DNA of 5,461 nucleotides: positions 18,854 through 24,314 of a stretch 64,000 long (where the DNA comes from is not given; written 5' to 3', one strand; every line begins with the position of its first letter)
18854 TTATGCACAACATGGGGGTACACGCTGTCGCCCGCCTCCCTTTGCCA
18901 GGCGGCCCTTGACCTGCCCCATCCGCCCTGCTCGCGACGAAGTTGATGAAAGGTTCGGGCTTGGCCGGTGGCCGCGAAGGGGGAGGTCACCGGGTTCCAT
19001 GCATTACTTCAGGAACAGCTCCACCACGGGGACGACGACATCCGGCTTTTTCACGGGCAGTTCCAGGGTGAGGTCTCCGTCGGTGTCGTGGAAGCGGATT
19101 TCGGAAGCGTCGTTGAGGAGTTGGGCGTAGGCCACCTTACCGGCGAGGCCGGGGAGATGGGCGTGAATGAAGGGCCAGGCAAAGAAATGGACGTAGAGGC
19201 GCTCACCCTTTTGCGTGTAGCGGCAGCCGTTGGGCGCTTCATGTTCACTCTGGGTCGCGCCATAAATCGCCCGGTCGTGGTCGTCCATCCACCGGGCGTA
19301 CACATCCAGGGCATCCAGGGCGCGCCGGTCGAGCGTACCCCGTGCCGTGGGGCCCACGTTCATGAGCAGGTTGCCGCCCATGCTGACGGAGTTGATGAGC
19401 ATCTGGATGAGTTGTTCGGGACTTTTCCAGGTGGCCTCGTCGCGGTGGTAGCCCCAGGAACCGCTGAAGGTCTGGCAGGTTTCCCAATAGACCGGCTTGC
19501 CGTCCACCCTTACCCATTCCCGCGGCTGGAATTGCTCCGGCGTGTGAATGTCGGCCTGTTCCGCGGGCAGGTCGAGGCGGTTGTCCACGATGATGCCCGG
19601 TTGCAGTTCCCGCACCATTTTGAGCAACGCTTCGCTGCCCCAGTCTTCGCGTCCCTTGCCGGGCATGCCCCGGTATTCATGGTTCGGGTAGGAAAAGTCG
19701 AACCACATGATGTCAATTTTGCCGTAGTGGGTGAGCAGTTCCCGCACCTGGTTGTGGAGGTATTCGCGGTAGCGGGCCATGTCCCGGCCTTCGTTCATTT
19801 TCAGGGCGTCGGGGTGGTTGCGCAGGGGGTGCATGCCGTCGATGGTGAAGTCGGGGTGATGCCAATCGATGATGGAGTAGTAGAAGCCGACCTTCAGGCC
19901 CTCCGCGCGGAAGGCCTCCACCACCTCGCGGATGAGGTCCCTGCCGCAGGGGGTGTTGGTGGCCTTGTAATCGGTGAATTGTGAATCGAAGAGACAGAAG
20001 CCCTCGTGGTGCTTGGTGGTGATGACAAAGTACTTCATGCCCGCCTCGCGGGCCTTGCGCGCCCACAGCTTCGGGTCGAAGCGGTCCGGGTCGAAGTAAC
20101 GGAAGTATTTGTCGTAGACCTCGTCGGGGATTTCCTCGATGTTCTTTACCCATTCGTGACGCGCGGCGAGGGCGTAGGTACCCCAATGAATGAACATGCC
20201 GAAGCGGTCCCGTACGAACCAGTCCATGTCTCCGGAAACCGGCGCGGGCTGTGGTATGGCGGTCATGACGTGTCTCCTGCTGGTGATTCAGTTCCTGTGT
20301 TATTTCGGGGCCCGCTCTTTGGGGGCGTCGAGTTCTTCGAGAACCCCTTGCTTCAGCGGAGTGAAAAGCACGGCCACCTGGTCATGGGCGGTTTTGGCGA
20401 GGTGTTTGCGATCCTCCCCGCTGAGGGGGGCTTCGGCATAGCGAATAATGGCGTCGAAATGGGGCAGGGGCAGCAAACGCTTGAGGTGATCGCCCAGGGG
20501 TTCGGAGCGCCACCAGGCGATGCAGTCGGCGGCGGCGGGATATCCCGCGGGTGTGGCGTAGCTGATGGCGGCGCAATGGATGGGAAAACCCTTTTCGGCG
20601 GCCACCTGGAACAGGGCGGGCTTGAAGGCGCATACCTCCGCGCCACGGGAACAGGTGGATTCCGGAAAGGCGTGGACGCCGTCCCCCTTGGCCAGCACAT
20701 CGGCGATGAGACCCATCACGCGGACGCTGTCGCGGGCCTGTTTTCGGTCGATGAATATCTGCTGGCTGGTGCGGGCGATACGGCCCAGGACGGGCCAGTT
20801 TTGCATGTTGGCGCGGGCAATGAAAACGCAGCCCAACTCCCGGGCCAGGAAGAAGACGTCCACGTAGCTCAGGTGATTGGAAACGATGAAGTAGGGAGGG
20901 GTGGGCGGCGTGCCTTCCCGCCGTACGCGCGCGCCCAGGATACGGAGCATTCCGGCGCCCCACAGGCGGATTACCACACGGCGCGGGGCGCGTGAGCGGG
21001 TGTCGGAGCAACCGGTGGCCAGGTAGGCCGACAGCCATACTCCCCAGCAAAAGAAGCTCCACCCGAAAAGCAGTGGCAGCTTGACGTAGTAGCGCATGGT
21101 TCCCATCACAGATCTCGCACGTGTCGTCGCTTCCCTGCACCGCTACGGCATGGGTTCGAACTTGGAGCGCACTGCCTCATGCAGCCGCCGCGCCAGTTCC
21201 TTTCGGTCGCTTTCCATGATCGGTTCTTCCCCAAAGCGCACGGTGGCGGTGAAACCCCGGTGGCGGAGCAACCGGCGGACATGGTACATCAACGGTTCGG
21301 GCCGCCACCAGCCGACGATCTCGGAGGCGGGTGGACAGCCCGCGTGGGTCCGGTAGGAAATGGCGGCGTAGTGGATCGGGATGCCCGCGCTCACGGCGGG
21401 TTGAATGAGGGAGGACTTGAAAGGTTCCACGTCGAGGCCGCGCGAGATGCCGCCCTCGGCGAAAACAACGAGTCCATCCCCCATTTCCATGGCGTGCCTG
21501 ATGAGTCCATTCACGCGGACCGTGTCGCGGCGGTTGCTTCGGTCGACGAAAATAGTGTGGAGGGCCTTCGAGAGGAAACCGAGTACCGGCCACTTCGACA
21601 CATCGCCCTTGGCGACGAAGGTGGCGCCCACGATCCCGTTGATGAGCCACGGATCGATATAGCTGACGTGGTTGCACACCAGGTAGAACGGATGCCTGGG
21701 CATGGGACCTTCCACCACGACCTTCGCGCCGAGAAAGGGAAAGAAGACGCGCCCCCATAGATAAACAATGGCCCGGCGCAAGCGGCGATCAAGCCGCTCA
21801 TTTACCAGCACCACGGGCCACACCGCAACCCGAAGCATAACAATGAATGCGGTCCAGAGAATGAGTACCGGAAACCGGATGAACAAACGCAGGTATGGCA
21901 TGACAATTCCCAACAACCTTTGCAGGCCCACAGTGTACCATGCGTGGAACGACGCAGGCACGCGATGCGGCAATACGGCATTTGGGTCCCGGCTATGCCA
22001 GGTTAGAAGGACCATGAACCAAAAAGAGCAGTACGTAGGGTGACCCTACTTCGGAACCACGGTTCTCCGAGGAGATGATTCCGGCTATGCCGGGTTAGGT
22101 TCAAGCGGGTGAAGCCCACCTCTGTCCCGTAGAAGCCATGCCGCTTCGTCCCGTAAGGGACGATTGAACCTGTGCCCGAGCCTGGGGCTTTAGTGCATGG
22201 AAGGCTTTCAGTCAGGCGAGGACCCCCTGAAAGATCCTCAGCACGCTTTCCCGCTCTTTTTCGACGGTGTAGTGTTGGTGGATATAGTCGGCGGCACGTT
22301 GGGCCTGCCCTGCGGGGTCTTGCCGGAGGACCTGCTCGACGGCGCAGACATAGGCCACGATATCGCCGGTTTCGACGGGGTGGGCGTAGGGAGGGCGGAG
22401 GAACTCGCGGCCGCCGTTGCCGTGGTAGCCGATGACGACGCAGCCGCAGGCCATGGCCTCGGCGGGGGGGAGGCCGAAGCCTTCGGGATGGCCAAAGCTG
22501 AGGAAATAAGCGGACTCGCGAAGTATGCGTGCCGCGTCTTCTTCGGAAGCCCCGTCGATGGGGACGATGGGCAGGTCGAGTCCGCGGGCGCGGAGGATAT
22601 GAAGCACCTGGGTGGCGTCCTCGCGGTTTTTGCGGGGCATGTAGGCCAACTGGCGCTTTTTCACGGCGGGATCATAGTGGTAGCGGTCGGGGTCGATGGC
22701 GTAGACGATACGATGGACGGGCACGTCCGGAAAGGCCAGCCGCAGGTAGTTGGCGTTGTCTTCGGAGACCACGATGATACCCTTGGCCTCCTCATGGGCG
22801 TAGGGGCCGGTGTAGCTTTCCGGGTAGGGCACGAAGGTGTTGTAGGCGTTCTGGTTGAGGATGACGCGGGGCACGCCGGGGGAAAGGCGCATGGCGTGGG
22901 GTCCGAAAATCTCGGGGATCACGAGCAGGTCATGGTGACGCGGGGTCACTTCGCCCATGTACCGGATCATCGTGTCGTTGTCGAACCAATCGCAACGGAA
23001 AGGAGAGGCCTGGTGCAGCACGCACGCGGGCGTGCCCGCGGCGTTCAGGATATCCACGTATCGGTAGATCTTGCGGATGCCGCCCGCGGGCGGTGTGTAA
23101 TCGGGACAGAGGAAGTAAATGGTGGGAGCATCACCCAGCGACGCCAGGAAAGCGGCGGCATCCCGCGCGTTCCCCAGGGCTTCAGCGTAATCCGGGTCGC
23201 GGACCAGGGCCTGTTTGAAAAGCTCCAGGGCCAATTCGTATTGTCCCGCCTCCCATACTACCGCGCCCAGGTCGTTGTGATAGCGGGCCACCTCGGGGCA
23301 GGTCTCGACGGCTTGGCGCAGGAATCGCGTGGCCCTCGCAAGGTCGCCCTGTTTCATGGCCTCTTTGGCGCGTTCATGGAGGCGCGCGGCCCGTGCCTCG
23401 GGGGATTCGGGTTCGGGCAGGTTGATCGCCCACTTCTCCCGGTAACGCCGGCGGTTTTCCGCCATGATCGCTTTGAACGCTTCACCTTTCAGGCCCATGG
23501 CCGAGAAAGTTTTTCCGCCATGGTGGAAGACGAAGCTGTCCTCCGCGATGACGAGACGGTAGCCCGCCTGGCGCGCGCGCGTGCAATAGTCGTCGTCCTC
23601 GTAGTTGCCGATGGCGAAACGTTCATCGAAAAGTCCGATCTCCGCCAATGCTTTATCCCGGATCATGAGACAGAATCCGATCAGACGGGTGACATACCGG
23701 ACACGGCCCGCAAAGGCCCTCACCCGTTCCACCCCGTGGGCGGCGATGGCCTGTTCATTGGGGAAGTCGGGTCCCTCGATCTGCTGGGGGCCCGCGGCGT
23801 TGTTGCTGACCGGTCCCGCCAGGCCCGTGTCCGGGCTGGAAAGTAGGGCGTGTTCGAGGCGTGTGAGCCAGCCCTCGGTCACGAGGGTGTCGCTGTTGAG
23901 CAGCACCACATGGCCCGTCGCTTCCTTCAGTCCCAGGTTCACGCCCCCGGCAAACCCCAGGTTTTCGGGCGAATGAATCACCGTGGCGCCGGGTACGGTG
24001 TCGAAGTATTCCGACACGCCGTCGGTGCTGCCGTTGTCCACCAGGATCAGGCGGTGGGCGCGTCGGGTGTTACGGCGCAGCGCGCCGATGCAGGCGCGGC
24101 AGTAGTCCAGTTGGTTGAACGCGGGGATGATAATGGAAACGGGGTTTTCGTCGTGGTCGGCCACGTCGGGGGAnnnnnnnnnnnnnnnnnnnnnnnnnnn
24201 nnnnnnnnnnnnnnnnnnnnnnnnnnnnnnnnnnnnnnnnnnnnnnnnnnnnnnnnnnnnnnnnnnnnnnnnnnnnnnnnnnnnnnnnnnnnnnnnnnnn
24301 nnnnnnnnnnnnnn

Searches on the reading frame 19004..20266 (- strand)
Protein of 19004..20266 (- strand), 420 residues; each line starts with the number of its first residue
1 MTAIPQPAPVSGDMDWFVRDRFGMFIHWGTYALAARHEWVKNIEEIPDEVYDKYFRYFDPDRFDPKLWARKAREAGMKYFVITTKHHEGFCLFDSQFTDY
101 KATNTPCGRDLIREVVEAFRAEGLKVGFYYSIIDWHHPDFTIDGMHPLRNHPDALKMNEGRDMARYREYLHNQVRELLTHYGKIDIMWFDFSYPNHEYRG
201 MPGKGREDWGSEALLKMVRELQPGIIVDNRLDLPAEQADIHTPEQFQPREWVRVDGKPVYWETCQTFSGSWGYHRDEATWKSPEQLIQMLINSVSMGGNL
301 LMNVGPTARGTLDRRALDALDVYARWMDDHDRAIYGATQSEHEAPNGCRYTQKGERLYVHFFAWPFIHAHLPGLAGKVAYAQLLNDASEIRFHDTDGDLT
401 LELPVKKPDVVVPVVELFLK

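Call 69: search_protein_families(library=pfam, proteins=[window:19004-20266:-], max_evalue=0.0001)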
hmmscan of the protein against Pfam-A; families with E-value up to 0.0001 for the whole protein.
window:19004-20266:- (420 aa): 2 families
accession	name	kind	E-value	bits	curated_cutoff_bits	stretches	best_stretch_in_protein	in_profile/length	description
PF01120.23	Alpha_L_fucos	-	1.9e-86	291.1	25.2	1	15-330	28-343/345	Alpha-L-fucosidase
PF14871.12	GHL6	-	9.9e-06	26.2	35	1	65-135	2-68/132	Hypothetical glycosyl hydrolase 6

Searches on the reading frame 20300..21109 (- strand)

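Call 69: search_protein_families(library=pfam, proteins=[window:20300-21109:-], max_evalue=0.0001)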
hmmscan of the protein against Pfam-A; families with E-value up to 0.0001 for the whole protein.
window:20300-21109:- (269 aa): 1 family
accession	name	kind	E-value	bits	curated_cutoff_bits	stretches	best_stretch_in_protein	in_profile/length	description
PF01553.26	Acyltransferase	-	3.3e-23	82.4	23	1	65-182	8-131/132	Acyltransferase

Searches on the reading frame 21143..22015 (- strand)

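Call 69: search_protein_families(library=pfam, proteins=[window:21143-22015:-], max_evalue=0.0001)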
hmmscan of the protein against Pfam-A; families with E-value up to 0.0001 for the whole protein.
window:21143-22015:- (290 aa): 1 family
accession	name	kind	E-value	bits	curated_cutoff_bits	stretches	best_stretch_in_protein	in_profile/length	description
PF01553.26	Acyltransferase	-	1.6e-19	70.4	23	1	104-215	9-127/132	Acyltransferase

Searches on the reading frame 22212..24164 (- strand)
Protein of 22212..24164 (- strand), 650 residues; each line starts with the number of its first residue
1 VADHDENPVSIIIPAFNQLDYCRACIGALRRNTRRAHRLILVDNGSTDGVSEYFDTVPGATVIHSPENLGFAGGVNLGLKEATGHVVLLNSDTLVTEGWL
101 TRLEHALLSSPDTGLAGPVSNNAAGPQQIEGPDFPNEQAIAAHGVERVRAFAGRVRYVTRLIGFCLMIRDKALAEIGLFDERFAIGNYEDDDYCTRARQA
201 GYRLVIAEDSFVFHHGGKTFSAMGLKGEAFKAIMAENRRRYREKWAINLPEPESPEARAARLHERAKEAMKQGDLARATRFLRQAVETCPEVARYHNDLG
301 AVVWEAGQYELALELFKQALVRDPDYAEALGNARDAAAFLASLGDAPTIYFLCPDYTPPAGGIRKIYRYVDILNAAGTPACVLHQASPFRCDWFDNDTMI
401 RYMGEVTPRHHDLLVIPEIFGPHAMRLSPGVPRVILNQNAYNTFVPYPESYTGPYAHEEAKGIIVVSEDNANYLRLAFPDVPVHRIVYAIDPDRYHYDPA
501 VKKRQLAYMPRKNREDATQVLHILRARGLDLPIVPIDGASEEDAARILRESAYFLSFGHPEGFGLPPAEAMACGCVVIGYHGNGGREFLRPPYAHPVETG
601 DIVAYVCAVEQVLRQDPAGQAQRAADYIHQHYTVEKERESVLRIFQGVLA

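Call 5: search_protein_families(library=pfam, proteins=[window:22212-24164:-], max_evalue=0.01)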
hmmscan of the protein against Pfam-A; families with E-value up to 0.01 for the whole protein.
window:22212-24164:- (650 aa): 15 families
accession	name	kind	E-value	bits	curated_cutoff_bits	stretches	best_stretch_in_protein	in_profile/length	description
PF00535.33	Glycos_transf_2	-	2.6e-20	73.5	23.3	1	10-121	1-117/168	Glycosyl transferase family 2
PF13641.12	Glyco_tranf_2_3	-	2.4e-14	54.3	27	1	8-222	2-219/230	Glycosyltransferase like family 2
PF07719.23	TPR_2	-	2.4e-09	37.1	27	1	293-326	1-34/34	Tetratricopeptide repeat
PF13414.12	TPR_11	-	4.1e-08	33.2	26.8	1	306-330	7-31/42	TPR repeat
PF13432.12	TPR_16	-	7.7e-08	33.1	32.7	1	264-326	2-64/65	Tetratricopeptide repeat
PF00515.34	TPR_1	-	1.7e-07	31.2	27.8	1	293-326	1-34/34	Tetratricopeptide repeat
PF13428.12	TPR_14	-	2.5e-07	31.1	23.5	0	298-330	6-38/44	Tetratricopeptide repeat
PF00534.26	Glycos_transf_1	-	1.8e-06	28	26.4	1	541-616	83-159/172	Glycosyl transferases group 1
PF13424.12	TPR_12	-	4.8e-06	27.1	30.1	1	270-320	14-72/77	Tetratricopeptide repeat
PF13632.12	Glyco_trans_2_3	-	2.7e-05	24.5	27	1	85-248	1-144/198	Glycosyl transferase family group 2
PF13692.12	Glyco_trans_1_4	-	3.4e-05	24.5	27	1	534-613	61-140/142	Glycosyl transferases group 1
PF14559.12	TPR_19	-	8.9e-05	23.2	25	2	269-328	1-60/68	Tetratricopeptide repeat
PF13524.12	Glyco_trans_1_2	-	0.0017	18.7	25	1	540-634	36-135/144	Glycosyl transferase-like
PF13181.12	TPR_8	-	0.002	18.6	25.7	0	293-325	1-33/34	Tetratricopeptide repeat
PF10111.15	Glyco_tranf_2_2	-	0.0053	16.7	27.3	0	35-199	28-201/276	Glycosyltransferase like family 2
